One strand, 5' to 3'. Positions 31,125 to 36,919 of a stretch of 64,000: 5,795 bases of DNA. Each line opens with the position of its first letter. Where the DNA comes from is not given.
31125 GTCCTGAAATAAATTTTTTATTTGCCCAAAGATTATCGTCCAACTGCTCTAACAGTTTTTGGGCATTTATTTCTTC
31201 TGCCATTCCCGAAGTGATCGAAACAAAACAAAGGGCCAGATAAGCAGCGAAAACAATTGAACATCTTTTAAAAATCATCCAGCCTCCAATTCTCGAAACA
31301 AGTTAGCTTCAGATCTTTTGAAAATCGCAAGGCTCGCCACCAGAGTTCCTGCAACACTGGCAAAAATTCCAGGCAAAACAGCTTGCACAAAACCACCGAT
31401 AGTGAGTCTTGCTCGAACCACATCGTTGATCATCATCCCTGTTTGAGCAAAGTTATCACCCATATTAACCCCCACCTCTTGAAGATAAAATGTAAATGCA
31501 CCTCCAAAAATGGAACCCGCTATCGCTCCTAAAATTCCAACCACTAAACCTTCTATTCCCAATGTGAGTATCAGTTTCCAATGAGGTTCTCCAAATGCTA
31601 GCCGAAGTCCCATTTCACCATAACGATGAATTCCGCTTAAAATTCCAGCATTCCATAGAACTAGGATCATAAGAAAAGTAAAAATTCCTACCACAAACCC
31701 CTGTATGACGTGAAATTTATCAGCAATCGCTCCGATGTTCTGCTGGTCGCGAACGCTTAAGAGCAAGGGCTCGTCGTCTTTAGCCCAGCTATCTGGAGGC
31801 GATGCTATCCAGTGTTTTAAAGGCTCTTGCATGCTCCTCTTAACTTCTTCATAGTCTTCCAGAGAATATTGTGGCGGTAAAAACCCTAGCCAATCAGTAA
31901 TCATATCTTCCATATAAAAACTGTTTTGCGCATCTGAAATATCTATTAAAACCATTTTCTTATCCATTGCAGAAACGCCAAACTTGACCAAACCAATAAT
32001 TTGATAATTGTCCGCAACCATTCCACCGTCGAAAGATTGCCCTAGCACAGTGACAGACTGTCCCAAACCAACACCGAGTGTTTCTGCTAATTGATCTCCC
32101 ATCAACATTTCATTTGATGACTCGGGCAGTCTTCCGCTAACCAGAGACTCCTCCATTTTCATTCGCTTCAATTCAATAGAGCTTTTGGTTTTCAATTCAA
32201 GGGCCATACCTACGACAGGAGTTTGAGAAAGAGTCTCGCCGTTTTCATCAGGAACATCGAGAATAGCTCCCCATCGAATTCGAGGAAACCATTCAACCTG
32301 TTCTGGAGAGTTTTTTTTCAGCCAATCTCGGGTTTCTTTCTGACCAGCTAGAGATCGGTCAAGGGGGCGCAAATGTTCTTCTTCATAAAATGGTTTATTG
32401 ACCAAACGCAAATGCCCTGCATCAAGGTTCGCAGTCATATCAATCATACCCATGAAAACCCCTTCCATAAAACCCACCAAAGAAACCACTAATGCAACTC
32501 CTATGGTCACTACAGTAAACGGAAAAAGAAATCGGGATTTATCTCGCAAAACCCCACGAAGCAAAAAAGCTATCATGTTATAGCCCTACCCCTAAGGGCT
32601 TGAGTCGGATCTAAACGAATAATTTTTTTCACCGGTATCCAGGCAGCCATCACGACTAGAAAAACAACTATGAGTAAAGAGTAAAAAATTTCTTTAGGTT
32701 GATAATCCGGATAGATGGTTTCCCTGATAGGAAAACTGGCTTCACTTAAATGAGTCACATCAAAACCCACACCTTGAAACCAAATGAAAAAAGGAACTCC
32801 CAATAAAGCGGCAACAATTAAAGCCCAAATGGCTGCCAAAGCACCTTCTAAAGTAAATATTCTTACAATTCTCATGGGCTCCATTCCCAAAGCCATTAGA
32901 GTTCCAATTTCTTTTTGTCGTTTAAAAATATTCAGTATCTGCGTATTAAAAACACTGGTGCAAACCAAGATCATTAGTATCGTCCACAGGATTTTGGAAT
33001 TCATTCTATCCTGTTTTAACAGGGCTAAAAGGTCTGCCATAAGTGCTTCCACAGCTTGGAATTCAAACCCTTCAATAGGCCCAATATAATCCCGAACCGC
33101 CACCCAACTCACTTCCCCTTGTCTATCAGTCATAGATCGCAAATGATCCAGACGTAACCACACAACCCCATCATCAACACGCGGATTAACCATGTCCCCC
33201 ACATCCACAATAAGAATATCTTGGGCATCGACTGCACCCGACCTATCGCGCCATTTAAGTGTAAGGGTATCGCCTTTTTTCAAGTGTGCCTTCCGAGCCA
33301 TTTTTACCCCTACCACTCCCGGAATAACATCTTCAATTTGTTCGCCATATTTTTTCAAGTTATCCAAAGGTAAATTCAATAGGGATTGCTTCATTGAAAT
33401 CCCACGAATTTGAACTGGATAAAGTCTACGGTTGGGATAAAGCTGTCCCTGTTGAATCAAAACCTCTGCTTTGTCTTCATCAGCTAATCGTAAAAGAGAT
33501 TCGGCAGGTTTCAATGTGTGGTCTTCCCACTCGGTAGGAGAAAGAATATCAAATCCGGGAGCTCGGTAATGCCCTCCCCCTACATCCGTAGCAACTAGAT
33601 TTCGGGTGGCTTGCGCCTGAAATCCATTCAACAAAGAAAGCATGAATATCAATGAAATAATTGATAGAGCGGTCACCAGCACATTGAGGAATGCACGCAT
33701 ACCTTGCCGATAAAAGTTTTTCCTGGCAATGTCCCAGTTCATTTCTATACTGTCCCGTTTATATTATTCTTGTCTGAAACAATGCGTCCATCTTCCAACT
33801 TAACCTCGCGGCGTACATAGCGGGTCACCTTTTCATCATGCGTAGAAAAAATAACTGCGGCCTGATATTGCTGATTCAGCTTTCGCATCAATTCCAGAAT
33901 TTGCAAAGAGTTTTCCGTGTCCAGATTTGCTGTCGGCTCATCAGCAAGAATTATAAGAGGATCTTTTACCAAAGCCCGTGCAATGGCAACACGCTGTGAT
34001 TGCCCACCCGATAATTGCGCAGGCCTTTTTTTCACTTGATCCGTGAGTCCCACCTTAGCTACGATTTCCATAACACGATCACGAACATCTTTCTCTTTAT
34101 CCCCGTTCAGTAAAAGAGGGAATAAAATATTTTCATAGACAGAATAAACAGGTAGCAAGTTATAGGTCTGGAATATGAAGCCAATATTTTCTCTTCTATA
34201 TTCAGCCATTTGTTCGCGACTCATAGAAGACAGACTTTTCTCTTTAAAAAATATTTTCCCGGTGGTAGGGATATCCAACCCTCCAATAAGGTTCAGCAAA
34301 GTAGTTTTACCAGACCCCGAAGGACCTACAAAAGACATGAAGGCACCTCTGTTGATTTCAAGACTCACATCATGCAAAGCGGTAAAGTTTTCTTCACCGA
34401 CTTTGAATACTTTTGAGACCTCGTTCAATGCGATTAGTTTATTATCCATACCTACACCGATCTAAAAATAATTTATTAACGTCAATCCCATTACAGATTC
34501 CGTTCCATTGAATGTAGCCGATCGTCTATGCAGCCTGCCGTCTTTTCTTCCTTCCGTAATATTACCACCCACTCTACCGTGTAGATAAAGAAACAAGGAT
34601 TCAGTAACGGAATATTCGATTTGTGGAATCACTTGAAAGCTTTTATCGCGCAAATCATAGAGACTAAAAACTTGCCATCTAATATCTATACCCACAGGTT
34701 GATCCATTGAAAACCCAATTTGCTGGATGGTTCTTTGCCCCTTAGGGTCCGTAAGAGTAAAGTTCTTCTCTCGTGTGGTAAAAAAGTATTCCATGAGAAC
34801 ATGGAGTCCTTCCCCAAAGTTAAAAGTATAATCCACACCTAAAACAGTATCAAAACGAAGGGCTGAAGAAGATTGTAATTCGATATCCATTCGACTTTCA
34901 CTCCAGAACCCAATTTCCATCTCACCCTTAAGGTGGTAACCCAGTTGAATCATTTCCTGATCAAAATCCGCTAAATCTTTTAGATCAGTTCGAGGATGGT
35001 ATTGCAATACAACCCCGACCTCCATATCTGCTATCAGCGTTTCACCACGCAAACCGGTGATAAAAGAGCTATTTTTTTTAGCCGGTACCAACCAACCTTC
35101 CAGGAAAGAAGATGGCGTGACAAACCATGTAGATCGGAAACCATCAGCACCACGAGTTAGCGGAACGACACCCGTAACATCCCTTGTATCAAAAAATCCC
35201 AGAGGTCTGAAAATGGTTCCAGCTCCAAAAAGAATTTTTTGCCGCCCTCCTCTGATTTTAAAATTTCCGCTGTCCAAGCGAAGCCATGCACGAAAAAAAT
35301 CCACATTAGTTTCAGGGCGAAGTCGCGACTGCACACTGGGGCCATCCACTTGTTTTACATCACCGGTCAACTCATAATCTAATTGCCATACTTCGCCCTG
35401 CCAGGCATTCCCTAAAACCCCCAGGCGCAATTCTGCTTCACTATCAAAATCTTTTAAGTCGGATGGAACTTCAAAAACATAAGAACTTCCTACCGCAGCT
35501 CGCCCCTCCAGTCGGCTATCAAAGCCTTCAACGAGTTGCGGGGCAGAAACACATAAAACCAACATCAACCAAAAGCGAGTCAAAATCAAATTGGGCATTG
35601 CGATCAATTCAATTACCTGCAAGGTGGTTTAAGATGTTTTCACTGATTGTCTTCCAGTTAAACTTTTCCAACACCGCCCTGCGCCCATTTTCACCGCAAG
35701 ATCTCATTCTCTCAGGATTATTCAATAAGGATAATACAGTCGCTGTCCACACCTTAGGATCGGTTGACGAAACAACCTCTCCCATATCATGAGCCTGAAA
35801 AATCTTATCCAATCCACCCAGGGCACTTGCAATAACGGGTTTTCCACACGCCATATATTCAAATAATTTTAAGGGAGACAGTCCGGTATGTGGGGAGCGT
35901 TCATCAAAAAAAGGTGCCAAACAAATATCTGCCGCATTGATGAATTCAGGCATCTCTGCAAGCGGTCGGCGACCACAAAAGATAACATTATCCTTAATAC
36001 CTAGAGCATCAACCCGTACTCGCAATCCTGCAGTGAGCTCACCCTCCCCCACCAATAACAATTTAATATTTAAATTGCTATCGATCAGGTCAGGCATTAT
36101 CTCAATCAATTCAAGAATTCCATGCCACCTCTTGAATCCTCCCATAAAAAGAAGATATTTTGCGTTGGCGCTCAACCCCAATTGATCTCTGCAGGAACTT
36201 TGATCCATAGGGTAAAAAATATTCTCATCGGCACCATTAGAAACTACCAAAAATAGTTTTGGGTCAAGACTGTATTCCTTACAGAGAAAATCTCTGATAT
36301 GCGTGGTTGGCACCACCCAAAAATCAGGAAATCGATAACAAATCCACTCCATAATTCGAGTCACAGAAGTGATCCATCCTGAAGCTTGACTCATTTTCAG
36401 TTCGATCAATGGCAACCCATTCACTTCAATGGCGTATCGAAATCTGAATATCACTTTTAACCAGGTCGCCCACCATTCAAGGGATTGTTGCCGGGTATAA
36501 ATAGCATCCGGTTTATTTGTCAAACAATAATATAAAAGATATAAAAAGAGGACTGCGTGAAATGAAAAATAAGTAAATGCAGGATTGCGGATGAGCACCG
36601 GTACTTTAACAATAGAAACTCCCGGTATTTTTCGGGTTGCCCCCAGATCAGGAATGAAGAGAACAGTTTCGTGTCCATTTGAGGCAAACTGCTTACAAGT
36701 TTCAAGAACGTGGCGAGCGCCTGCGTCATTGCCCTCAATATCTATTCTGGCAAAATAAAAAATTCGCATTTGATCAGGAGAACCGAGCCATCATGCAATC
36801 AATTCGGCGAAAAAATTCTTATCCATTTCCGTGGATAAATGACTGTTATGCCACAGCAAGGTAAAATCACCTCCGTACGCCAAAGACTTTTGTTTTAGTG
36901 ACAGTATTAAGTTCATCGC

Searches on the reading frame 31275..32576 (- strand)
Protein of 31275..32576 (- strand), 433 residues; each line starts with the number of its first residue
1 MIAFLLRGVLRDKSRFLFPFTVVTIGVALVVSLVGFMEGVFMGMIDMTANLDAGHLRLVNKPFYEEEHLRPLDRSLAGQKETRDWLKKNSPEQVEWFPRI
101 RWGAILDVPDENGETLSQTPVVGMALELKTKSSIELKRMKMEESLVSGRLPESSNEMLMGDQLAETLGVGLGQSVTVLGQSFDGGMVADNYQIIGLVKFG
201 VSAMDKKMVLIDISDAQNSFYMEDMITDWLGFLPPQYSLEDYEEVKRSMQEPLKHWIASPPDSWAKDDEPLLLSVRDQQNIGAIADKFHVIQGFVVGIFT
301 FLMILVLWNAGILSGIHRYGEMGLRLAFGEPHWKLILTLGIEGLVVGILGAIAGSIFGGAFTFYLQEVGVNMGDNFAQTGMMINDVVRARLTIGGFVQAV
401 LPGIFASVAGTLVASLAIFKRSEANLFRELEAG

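Call 28: search_protein_families(library=pfam, proteins=[window:31275-32576:-], max_evalue=0.00001)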
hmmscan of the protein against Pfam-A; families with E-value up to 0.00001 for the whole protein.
window:31275-32576:- (433 aa): 2 families
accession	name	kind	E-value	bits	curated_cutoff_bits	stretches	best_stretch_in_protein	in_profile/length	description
PF12704.14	MacB_PCD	-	6.4e-10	40.1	27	1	23-220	8-180/207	MacB-like periplasmic core domain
PF02687.27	FtsX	-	7.9e-10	39.3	25.5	1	294-421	2-118/120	FtsX-like permease C-terminal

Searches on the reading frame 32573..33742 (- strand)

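Call 28: search_protein_families(library=pfam, proteins=[window:32573-33742:-], max_evalue=0.00001)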
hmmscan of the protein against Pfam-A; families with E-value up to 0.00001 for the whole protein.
window:32573-33742:- (389 aa): 1 family
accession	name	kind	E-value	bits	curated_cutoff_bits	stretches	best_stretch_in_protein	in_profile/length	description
PF02687.27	FtsX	-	5.1e-15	56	25.5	1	254-379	5-120/120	FtsX-like permease C-terminal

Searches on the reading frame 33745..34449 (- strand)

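Call 28: search_protein_families(library=pfam, proteins=[window:33745-34449:-], max_evalue=0.00001)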
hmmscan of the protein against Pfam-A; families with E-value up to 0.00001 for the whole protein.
window:33745-34449:- (234 aa): 3 families
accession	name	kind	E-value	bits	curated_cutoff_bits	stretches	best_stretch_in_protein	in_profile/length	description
PF00005.33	ABC_tran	-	1e-35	123.7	25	1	25-174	1-137/137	ABC transporter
PF13304.12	AAA_21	-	6.3e-07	30.2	27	0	143-205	235-299/304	AAA domain, putative AbiEii toxin, Type IV TA system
PF02463.25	SMC_N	-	7e-07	29.3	40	0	20-213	8-206/220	RecF/RecN/SMC N terminal domain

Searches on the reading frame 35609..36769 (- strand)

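Call 28: search_protein_families(library=pfam, proteins=[window:35609-36769:-], max_evalue=0.00001)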
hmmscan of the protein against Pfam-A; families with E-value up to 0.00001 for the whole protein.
window:35609-36769:- (386 aa): 5 families
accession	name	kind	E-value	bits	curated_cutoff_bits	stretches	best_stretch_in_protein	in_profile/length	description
PF00534.26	Glycos_transf_1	-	1.8e-28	99.7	26.4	1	194-364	6-171/172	Glycosyl transferases group 1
PF13692.12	Glyco_trans_1_4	-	1e-25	91.1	27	1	204-351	2-142/142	Glycosyl transferases group 1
PF13524.12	Glyco_trans_1_2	-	1e-13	51.9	25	1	256-380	27-143/144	Glycosyl transferase-like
PF13439.12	Glyco_transf_4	-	5e-10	40.1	28.5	1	18-182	5-168/170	Glycosyltransferase Family 4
PF13579.12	Glyco_trans_4_4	-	1.2e-06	29.4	29.7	1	18-179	4-158/158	Glycosyl transferase 4-like domain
